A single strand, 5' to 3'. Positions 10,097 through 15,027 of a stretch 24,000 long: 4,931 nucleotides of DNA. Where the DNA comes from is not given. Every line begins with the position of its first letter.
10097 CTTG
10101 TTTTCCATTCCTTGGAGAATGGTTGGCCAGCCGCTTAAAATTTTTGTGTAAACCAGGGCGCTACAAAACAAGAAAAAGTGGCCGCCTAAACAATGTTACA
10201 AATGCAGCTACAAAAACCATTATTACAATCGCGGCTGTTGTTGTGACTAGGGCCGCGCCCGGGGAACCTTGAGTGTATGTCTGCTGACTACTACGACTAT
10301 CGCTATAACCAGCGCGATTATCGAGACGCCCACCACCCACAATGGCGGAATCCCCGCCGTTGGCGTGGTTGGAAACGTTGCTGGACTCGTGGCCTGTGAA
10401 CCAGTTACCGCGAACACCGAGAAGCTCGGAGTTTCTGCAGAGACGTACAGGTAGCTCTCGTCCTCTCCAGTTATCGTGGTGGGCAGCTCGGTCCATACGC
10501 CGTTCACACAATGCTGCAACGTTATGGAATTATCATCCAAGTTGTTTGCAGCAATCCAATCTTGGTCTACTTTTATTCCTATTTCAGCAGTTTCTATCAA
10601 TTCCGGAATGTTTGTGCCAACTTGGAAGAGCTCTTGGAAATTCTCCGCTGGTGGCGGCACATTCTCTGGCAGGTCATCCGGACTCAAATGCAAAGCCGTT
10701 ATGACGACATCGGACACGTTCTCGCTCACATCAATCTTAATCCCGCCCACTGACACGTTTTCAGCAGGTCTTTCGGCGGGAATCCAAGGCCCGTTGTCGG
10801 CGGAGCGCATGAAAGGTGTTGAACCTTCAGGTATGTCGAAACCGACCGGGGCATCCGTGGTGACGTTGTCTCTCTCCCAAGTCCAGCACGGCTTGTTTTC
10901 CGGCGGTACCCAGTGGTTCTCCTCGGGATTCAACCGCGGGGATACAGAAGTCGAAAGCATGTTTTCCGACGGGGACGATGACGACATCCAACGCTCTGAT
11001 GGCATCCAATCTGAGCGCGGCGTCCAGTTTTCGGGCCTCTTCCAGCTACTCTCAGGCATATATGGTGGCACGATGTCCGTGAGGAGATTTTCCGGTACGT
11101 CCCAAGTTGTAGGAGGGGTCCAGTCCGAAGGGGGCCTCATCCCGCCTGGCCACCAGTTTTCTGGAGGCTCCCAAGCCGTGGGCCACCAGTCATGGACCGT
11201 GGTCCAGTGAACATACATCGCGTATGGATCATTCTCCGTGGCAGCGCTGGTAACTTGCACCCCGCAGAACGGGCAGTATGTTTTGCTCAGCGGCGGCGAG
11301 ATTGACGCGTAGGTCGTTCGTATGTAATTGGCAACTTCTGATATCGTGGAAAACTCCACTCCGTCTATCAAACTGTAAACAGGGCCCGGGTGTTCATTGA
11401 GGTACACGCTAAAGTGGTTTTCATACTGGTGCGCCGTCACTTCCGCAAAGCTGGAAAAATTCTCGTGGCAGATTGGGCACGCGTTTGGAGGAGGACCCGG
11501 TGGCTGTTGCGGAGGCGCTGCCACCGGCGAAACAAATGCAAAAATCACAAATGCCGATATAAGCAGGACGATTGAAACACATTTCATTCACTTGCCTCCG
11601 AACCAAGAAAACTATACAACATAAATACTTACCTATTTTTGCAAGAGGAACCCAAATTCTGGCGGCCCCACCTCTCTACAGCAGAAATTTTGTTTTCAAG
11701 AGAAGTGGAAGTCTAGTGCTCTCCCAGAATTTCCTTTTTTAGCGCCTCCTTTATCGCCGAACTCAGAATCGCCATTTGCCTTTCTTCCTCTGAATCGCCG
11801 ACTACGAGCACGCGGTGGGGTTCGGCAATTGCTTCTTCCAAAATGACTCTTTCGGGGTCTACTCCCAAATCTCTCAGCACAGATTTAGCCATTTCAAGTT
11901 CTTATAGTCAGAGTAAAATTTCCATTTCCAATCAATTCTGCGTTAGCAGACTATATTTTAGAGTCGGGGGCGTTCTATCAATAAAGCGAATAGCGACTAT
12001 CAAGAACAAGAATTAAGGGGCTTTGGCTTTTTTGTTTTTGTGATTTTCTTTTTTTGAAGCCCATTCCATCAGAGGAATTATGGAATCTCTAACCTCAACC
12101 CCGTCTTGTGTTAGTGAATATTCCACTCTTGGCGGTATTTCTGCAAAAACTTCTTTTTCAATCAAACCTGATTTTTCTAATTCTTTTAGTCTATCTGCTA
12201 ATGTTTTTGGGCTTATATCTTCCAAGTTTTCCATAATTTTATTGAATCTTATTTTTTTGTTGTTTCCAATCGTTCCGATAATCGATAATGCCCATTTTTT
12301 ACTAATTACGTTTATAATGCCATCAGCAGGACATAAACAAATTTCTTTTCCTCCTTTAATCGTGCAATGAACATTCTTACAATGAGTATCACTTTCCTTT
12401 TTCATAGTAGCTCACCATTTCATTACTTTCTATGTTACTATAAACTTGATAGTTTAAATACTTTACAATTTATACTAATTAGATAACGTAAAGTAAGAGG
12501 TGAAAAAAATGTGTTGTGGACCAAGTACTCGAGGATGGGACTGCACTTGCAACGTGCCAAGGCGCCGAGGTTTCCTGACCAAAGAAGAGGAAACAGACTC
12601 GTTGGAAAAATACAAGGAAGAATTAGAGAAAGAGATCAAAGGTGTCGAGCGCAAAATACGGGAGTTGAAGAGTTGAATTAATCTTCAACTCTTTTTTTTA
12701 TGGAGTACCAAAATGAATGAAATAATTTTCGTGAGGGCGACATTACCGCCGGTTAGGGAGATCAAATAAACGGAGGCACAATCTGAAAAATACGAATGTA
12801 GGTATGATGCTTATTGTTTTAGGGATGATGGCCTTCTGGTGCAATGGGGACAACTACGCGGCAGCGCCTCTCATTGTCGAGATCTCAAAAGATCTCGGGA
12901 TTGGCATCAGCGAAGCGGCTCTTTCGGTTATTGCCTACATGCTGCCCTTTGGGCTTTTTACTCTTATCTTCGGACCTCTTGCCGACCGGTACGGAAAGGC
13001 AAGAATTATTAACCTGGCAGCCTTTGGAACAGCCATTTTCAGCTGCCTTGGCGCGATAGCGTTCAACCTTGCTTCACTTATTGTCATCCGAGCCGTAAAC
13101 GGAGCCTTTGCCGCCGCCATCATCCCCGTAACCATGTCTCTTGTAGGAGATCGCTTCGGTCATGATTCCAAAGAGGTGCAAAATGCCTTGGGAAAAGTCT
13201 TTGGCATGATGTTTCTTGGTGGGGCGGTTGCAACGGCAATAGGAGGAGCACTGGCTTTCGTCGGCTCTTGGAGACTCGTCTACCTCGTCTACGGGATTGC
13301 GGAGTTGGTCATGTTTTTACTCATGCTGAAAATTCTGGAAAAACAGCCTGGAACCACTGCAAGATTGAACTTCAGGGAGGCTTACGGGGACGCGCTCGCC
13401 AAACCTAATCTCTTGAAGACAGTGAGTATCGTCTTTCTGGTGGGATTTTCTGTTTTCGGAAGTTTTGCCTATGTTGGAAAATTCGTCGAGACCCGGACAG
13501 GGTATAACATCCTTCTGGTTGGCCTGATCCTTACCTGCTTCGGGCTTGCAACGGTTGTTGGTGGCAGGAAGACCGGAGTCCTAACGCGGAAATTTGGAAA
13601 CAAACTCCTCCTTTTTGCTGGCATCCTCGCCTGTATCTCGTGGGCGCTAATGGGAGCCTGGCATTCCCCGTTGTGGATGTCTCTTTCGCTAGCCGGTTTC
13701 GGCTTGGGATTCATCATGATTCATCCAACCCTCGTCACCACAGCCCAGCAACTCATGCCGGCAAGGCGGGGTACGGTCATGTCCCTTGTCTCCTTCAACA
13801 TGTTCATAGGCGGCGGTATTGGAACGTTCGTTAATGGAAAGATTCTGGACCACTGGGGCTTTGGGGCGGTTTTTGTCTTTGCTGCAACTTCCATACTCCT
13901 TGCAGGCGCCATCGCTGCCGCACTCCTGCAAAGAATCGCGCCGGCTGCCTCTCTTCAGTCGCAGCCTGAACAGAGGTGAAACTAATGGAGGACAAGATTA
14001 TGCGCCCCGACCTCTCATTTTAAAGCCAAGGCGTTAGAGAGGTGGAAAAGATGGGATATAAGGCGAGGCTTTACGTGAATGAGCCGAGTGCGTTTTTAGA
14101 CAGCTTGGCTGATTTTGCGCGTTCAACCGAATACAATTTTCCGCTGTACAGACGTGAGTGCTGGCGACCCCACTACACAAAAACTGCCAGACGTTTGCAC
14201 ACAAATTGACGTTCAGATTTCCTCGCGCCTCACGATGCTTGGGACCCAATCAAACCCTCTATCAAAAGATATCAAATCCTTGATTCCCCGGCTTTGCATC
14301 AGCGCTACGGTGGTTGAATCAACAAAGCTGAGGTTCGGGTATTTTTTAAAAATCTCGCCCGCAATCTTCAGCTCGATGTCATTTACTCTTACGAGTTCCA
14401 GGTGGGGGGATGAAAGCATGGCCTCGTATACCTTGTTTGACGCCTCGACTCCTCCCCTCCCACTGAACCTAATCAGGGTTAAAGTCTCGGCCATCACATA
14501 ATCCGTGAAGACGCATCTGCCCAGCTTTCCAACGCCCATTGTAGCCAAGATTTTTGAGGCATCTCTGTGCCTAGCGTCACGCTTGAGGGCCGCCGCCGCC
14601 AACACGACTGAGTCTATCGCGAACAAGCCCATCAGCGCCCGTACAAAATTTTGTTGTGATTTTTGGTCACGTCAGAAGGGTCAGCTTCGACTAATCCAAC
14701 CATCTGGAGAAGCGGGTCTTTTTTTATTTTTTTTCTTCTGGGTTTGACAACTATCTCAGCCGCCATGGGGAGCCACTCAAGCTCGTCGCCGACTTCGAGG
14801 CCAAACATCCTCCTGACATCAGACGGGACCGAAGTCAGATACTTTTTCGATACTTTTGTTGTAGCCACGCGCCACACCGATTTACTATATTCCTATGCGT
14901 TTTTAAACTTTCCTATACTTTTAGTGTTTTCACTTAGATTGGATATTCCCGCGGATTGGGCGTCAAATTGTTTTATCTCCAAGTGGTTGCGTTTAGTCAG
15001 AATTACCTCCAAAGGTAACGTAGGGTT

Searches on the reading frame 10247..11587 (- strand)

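Call 7: search_protein_families(library=pfam, proteins=[window:10247-11587:-], max_evalue=0.001)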
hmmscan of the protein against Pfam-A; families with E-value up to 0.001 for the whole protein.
window:10247-11587:- (446 aa): 0 families

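Call 53: search_protein_families(library=ncbifam, proteins=[window:10247-11587:-], max_evalue=0.001)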
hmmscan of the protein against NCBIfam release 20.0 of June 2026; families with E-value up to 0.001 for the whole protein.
window:10247-11587:- (446 aa): 1 family
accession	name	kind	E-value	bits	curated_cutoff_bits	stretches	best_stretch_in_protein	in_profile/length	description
TIGR04213.1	PGF_pre_PGF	domain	1e-21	77.5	28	1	276-396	29-153/153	PGF-pre-PGF domain-containing protein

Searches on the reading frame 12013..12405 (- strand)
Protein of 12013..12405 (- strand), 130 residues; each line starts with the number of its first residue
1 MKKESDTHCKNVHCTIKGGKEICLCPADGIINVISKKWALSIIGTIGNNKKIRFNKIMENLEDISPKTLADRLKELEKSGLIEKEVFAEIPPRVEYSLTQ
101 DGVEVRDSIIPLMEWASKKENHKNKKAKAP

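Call 3: search_protein_families(library=pfam, proteins=[window:12013-12405:-], max_evalue=0.01)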
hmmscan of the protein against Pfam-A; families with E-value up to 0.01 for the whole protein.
window:12013-12405:- (130 aa): 5 families
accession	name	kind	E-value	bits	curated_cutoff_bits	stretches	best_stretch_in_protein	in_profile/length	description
PF01638.23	HxlR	-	1.1e-22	80.1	20.8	1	33-121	1-88/91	HxlR-like helix-turn-helix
PF03551.20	PadR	-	4e-05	24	27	1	54-104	19-71/75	Transcriptional regulator PadR-like family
PF13412.12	HTH_24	-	0.00075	19.5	21.9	1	63-83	28-48/48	Winged helix-turn-helix DNA-binding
PF12840.13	HTH_20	-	0.008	16.6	27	0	59-84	26-50/51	Helix-turn-helix domain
PF20575.4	HTH_63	-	0.0097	16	23.9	0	67-120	26-82/148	Helix-turn-helix domain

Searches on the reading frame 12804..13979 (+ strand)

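Call 3: search_protein_families(library=pfam, proteins=[window:12804-13979:+], max_evalue=0.01)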
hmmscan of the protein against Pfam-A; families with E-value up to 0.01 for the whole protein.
window:12804-13979:+ (391 aa): 2 families
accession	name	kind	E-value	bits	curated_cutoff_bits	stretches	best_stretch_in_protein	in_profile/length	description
PF07690.21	MFS_1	-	2.8e-50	171.6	33.4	2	13-341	8-347/347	Major Facilitator Superfamily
PF03092.22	BT1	-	4.8e-06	26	22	1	69-183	62-180/432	BT1 family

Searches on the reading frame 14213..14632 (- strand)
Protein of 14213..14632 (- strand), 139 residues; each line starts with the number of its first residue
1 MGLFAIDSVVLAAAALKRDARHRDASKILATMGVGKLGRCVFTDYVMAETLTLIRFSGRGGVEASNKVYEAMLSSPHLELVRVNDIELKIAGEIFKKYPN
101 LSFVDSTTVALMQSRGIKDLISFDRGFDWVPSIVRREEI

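Call 3: search_protein_families(library=pfam, proteins=[window:14213-14632:-], max_evalue=0.01)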
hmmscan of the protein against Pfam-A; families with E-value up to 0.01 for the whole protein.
window:14213-14632:- (139 aa): 1 family
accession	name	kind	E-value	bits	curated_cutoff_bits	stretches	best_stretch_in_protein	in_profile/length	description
PF01850.27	PIN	-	1e-11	46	23.6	1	6-128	3-115/120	PIN domain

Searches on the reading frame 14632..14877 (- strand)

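Call 3: search_protein_families(library=pfam, proteins=[window:14632-14877:-], max_evalue=0.01)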
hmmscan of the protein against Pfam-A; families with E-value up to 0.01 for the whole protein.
window:14632-14877:- (81 aa): 2 families
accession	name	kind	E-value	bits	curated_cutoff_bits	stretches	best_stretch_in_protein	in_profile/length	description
PF04014.23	MazE_antitoxin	-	2.2e-07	31.2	24.7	1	7-51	2-47/48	Antidote-toxin recognition MazE, bacterial antitoxin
PF15937.10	PrlF_antitoxin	-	0.00066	20.2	32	1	8-59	3-54/99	prlF antitoxin for toxin YhaV_toxin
